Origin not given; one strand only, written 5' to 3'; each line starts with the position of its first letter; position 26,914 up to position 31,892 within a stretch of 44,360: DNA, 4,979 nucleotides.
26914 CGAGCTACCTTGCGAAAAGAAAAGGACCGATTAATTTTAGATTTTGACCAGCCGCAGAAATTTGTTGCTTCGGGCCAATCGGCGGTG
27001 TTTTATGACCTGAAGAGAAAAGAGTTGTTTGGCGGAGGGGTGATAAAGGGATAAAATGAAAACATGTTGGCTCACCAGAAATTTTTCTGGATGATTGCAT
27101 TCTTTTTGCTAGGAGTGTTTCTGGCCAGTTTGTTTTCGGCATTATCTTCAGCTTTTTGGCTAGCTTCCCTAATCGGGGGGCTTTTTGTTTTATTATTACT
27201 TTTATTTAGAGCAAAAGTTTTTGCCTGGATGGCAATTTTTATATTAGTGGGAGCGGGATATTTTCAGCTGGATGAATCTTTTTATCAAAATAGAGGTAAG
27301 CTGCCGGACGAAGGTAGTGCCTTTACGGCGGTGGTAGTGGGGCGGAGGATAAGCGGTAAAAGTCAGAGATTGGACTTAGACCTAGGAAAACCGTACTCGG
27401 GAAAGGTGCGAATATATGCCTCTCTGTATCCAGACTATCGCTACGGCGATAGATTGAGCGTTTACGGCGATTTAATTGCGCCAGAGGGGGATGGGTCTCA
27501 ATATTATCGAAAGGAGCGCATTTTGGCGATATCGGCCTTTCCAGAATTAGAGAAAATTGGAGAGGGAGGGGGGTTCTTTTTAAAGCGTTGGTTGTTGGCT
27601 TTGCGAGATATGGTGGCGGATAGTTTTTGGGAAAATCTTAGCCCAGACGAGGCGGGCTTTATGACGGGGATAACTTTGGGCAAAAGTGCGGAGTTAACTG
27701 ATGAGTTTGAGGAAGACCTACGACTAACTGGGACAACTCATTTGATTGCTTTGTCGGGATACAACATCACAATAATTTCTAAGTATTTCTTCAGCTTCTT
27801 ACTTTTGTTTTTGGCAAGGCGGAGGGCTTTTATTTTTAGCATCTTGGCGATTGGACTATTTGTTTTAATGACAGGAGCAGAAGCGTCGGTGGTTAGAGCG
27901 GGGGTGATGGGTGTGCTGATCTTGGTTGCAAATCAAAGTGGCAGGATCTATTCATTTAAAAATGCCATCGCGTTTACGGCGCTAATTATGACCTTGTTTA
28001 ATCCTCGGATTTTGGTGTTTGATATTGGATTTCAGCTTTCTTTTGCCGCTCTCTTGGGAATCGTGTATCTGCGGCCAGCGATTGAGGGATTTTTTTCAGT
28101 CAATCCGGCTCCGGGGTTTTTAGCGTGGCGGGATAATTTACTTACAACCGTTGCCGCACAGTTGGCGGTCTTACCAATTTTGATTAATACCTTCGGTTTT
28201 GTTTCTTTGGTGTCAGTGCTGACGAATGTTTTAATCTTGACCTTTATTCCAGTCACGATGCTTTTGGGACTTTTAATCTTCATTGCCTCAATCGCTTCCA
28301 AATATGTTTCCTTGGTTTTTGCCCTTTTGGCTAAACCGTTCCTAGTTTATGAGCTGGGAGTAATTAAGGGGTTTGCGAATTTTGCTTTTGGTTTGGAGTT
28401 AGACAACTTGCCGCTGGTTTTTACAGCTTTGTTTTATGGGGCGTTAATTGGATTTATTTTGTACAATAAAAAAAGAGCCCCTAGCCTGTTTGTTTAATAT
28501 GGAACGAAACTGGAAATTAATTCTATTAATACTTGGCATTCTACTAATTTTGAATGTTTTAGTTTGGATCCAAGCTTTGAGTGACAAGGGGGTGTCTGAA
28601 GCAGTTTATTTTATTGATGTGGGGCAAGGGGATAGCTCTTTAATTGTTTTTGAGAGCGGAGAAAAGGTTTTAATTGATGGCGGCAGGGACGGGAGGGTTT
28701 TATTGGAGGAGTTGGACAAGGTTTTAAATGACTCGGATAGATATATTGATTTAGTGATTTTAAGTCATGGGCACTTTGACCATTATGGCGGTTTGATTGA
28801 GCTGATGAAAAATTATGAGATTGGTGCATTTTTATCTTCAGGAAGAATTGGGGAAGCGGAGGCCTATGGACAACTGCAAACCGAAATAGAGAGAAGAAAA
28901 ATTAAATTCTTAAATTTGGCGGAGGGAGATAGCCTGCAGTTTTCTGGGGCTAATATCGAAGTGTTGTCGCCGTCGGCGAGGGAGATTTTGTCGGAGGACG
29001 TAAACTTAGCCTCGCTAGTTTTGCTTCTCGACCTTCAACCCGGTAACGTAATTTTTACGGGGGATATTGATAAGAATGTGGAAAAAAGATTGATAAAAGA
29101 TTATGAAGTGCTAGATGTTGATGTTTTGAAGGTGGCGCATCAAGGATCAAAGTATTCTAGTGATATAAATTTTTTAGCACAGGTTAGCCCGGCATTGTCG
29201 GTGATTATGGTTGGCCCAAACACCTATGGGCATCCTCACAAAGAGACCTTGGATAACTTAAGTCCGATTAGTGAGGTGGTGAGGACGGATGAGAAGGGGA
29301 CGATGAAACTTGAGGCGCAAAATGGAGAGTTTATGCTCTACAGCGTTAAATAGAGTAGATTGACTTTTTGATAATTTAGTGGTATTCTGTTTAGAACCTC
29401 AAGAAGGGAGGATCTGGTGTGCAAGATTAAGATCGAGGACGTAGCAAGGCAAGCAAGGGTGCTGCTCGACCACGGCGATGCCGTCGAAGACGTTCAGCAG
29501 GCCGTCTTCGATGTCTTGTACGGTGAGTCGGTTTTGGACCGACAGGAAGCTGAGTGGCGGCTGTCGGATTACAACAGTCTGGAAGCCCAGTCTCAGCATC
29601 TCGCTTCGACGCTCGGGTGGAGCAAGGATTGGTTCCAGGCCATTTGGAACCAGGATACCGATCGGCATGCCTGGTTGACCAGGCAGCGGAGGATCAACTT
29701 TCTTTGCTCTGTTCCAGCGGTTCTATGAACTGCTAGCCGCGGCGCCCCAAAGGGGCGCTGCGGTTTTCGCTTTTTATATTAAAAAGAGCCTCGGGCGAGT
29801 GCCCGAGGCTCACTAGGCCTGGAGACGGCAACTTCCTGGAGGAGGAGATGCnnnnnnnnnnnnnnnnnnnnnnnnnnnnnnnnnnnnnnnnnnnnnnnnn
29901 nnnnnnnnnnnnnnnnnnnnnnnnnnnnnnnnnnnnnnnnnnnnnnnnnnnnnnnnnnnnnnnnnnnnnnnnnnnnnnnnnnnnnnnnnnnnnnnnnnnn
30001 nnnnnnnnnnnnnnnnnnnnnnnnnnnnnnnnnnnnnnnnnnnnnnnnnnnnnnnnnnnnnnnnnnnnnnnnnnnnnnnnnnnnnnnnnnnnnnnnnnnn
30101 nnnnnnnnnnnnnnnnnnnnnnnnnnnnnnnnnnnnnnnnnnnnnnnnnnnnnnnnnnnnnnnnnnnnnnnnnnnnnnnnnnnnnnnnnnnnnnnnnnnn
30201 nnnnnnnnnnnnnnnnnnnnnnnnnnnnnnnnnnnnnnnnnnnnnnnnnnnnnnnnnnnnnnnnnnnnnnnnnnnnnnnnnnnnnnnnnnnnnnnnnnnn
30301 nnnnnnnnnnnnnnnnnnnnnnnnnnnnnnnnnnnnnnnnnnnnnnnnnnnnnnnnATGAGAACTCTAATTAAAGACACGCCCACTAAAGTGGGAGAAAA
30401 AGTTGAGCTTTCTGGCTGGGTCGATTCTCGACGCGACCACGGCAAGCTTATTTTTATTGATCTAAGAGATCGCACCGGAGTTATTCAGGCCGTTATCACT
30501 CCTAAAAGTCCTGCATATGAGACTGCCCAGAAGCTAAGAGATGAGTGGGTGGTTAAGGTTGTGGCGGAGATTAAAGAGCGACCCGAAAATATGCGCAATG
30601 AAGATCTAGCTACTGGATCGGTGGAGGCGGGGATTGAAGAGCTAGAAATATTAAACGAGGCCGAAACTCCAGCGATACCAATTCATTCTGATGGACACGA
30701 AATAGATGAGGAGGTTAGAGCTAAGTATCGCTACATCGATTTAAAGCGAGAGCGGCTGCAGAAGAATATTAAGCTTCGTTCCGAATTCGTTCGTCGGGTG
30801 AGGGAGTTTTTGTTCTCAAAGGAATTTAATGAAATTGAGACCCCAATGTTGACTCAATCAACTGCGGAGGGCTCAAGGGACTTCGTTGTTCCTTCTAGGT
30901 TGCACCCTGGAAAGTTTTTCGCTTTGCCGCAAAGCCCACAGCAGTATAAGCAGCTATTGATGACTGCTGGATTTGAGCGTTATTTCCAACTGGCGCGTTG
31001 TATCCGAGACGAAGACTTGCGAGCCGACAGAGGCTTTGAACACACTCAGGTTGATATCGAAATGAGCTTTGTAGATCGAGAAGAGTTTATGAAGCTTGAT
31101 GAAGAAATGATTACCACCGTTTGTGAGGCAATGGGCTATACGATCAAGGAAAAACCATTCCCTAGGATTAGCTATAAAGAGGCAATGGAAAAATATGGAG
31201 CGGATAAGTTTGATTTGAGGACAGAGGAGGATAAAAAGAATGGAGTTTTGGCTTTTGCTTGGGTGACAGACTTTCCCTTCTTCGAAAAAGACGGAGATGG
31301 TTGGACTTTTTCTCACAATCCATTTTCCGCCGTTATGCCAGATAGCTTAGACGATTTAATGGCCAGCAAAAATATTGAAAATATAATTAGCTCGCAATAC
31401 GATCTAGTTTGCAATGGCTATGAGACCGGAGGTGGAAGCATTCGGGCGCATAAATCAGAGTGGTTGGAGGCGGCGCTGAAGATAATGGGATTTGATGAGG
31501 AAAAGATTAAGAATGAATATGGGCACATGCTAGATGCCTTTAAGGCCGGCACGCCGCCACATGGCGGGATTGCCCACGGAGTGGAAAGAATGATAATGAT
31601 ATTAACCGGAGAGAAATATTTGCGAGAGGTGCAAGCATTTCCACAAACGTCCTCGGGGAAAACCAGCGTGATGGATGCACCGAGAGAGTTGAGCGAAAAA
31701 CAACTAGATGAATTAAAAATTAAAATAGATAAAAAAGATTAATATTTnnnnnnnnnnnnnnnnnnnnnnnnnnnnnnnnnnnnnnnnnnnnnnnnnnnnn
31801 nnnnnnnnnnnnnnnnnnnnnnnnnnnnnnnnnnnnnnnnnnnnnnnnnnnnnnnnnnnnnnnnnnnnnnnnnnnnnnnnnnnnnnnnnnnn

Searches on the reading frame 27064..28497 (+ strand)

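Call 69: search_protein_families(library=pfam, proteins=[window:27064-28497:+], max_evalue=0.0001)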
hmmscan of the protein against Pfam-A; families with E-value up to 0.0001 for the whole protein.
window:27064-28497:+ (477 aa): 2 families
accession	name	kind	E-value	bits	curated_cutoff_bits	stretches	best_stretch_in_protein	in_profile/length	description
PF03772.21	Competence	-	5.2e-44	151.1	23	1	204-470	2-269/270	Competence protein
PF13567.11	DUF4131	-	3.5e-08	33.7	31.6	1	26-142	2-135/165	Domain of unknown function (DUF4131)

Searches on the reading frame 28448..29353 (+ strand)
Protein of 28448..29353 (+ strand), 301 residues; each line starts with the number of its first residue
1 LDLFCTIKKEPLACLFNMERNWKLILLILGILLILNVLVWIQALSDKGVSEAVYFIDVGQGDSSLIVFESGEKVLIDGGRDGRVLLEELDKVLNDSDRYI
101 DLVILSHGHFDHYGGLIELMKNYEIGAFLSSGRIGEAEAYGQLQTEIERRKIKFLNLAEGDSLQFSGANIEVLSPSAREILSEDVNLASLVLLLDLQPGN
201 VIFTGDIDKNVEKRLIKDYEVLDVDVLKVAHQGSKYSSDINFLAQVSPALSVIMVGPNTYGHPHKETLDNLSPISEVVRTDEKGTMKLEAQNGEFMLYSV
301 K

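Call 69: search_protein_families(library=pfam, proteins=[window:28448-29353:+], max_evalue=0.0001)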
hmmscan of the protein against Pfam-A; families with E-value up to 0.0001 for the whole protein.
window:28448-29353:+ (301 aa): 2 families
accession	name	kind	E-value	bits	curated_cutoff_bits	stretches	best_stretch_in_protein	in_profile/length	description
PF00753.33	Lactamase_B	-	5.7e-15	56.2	22.7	1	57-245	2-184/196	Metallo-beta-lactamase superfamily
PF12706.13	Lactamase_B_2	-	6.5e-07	29.6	27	1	74-208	3-144/200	Beta-lactamase superfamily domain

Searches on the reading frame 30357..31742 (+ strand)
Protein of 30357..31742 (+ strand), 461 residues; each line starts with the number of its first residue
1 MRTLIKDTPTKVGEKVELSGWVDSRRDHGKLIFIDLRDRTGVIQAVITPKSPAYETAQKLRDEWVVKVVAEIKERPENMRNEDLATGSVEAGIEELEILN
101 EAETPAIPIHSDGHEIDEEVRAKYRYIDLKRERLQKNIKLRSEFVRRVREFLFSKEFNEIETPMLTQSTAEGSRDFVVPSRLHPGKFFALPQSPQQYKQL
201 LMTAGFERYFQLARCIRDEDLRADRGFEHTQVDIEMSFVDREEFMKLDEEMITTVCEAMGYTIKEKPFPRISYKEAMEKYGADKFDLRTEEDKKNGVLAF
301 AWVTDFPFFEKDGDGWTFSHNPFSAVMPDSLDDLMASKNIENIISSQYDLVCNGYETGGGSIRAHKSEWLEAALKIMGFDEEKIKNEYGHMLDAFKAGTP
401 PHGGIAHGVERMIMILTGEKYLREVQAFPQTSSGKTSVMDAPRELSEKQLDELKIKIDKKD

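Call 69: search_protein_families(library=pfam, proteins=[window:30357-31742:+], max_evalue=0.0001)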
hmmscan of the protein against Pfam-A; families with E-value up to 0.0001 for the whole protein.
window:30357-31742:+ (461 aa): 2 families
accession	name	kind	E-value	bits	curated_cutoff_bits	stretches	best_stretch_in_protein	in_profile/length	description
PF00152.25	tRNA-synt_2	-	2.1e-106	355.9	25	1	117-431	1-307/308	tRNA synthetases class II (D, K and N)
PF01336.31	tRNA_anti-codon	-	7.6e-16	58.3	27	1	16-88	1-64/75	OB-fold nucleic acid binding domain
